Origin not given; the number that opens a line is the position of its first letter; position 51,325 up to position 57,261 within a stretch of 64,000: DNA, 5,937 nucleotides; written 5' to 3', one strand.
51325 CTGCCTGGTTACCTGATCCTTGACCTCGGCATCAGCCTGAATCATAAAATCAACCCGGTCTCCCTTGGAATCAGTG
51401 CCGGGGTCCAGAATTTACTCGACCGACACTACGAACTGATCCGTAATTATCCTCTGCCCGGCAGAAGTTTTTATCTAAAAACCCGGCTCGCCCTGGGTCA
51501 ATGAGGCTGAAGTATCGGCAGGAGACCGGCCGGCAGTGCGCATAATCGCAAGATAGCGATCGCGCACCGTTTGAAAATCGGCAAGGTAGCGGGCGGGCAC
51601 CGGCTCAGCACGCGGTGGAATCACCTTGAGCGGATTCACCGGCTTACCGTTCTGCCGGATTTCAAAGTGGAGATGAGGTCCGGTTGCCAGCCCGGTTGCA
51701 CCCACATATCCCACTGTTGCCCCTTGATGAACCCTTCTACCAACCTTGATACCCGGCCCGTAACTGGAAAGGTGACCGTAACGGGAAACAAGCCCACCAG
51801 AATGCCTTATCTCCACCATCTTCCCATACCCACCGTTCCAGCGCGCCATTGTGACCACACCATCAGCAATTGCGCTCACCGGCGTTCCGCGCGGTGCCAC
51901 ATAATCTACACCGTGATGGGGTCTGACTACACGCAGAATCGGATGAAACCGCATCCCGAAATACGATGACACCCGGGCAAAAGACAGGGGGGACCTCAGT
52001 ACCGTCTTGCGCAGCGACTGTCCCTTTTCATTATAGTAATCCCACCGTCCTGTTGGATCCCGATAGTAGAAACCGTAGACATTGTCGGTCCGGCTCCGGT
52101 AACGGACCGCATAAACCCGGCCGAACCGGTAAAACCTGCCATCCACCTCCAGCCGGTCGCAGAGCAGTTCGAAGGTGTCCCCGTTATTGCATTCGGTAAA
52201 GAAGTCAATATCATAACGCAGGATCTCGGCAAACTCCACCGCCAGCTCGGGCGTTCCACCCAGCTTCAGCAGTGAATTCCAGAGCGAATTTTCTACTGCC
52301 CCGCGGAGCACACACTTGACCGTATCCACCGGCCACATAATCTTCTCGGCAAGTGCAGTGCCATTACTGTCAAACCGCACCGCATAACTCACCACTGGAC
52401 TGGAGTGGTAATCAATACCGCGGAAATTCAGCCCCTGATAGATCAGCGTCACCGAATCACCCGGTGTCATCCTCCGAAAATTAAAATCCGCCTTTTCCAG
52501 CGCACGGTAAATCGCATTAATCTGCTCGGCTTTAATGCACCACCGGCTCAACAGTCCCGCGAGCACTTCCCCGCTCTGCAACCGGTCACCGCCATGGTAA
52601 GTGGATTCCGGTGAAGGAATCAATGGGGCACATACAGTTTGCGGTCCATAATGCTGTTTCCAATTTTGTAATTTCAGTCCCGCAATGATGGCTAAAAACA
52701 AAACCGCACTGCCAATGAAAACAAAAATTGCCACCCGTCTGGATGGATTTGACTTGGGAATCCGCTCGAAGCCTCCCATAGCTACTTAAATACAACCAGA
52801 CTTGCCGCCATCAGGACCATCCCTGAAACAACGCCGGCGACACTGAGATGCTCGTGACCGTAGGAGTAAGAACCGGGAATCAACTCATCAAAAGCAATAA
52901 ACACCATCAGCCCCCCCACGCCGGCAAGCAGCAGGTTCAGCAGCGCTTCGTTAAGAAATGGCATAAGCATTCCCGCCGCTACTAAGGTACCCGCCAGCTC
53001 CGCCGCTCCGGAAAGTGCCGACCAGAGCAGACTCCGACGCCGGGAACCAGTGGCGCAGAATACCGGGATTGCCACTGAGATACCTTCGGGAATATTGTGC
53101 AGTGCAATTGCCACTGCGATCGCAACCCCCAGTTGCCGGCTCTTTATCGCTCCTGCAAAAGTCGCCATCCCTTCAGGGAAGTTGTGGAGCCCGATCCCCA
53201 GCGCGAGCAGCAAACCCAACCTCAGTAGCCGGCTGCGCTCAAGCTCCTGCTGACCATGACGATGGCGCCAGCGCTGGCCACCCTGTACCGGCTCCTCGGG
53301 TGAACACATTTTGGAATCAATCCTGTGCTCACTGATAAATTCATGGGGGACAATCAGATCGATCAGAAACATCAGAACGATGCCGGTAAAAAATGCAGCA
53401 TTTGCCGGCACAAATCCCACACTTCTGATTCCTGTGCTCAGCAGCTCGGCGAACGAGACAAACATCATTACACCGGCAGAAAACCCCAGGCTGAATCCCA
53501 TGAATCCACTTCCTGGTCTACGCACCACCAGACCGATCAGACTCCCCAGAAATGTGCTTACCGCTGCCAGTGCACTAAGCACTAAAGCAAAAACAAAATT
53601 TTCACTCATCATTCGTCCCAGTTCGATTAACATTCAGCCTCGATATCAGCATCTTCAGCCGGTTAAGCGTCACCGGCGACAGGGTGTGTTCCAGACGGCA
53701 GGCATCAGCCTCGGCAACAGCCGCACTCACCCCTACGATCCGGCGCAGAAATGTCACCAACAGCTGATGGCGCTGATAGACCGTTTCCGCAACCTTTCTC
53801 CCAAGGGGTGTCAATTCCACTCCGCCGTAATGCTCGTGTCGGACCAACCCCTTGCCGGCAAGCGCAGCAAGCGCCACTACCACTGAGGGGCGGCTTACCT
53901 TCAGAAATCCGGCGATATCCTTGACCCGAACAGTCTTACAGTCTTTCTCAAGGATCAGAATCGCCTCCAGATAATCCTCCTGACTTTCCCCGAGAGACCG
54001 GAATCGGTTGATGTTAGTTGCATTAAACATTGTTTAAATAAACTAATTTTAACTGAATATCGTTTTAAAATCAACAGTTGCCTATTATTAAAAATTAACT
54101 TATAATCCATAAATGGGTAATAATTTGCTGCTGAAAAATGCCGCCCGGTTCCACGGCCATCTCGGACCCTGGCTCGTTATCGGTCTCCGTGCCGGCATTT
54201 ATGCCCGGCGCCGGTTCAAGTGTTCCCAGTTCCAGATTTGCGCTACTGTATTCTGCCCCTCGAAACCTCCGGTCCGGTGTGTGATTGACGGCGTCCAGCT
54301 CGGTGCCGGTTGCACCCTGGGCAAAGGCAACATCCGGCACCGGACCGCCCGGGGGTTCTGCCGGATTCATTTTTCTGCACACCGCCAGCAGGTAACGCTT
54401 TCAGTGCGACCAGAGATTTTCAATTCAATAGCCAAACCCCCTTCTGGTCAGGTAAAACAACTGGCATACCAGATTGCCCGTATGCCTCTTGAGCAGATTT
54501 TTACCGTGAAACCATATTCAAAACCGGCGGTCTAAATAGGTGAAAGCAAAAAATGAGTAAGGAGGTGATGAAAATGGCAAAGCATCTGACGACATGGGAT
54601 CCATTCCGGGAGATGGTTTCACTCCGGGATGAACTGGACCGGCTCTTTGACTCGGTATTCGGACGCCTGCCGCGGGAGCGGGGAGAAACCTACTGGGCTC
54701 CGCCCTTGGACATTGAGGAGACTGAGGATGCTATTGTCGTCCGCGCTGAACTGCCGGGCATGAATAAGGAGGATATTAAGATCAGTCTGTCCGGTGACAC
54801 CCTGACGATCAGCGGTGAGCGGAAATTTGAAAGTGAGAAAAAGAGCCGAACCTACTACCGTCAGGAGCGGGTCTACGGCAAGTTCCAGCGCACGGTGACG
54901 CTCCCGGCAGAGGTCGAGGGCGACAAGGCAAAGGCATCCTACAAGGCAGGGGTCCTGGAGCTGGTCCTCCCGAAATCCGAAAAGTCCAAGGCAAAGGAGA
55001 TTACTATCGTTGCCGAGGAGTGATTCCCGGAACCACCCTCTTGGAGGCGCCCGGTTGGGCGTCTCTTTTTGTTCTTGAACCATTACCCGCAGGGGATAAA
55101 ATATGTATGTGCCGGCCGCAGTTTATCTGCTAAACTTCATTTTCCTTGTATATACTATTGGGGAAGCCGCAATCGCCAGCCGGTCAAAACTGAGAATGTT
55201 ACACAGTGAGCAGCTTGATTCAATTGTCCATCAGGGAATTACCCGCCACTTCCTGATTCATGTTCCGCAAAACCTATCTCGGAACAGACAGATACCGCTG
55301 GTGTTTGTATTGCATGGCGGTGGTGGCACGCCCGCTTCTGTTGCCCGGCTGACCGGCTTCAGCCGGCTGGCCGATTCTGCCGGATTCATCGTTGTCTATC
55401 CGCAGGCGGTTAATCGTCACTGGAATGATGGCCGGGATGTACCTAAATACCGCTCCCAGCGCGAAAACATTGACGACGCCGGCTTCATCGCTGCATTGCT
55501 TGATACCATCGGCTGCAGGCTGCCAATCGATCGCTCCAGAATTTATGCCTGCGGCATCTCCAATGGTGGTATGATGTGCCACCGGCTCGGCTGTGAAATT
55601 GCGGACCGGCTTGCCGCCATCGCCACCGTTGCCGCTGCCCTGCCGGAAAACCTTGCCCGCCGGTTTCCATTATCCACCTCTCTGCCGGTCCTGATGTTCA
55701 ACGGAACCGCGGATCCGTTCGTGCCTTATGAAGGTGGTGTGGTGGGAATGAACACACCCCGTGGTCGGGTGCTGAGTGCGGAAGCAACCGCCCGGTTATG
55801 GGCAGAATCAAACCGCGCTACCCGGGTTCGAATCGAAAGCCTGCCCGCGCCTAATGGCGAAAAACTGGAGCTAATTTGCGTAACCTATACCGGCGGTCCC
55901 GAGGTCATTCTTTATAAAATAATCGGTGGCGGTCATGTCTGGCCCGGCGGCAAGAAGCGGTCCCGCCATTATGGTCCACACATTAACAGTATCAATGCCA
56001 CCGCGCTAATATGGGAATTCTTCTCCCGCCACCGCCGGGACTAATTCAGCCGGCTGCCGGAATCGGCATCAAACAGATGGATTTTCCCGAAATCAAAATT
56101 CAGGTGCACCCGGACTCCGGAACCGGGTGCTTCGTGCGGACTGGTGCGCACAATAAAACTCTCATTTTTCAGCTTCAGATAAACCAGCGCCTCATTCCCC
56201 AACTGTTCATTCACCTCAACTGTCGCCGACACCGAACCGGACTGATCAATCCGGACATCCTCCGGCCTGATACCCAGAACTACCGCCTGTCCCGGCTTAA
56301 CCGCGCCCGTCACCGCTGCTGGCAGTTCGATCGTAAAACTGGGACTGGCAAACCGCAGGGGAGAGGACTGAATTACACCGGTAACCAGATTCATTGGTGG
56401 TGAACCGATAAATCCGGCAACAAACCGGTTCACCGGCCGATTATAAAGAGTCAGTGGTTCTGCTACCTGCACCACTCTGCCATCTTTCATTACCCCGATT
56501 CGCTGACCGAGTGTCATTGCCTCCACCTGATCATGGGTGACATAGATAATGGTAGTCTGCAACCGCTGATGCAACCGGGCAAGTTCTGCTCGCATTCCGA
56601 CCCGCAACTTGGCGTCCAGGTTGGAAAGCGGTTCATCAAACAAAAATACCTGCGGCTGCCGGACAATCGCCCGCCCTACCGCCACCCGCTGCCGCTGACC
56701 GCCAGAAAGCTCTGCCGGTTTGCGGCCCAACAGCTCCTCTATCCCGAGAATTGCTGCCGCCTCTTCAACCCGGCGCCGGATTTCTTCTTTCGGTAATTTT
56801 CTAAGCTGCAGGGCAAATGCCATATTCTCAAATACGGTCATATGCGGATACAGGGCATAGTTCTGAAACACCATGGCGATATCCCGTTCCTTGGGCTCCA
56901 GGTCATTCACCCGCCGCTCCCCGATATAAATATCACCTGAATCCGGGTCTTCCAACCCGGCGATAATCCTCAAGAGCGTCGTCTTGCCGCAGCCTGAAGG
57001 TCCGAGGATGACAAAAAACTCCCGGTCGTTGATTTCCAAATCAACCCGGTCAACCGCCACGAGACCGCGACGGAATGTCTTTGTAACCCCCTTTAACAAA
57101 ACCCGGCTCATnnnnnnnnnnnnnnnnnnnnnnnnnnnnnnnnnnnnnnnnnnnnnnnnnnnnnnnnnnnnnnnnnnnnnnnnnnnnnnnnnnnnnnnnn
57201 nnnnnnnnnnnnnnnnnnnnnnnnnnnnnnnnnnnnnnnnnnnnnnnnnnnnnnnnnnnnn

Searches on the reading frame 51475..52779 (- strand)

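Call 10: search_protein_families(library=pfam, proteins=[window:51475-52779:-], max_evalue=0.0001)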
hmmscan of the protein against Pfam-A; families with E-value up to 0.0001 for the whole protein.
window:51475-52779:- (434 aa): 2 families
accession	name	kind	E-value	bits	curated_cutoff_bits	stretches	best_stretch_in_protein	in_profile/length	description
PF01551.29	Peptidase_M23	-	1.6e-34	118.4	28.7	1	287-383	2-96/96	Peptidase family M23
PF19425.4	Csd3_N2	-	9.3e-10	39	27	1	156-274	7-120/122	Csd3 second domain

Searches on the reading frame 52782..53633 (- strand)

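Call 10: search_protein_families(library=pfam, proteins=[window:52782-53633:-], max_evalue=0.0001)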
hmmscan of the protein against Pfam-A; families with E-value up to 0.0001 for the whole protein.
window:52782-53633:- (283 aa): 1 family
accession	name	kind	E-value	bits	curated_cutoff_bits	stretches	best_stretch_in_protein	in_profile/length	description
PF02535.28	Zip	-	7.2e-29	101.5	35.1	1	124-277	164-321/323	ZIP Zinc transporter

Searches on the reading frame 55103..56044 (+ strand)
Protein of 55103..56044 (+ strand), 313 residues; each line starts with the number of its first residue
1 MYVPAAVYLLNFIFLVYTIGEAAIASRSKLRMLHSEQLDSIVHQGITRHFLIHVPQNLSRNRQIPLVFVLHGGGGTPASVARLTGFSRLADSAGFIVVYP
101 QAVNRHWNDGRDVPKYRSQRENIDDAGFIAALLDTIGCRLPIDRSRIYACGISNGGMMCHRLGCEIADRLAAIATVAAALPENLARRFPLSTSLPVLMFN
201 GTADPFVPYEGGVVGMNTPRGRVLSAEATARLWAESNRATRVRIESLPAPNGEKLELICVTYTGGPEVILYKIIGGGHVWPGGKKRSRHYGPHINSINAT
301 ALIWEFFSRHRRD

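Call 10: search_protein_families(library=pfam, proteins=[window:55103-56044:+], max_evalue=0.0001)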
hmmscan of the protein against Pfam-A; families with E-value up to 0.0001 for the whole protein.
window:55103-56044:+ (313 aa): 1 family
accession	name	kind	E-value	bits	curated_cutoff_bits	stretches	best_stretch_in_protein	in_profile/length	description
PF10503.15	Esterase_PHB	-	3e-05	23.8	23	1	62-173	14-125/219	Esterase PHB depolymerase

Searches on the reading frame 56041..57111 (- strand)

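Call 10: search_protein_families(library=pfam, proteins=[window:56041-57111:-], max_evalue=0.0001)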
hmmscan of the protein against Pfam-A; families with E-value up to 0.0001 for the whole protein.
window:56041-57111:- (356 aa): 5 families
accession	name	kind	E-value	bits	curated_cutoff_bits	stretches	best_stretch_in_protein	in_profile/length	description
PF00005.33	ABC_tran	-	3.6e-34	118.7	25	1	21-162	2-136/137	ABC transporter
PF17912.7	OB_MalK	-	3.3e-12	47.5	27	1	236-286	1-53/53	MalK OB fold domain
PF08402.16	TOBE_2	-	1.6e-11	44.5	21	1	279-347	1-76/76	TOBE domain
PF13304.12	AAA_21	-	4.6e-07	30.6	27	0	32-69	1-50/304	AAA domain, putative AbiEii toxin, Type IV TA system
PF02463.25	SMC_N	-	3.8e-05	23.7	40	0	74-209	119-213/220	RecF/RecN/SMC N terminal domain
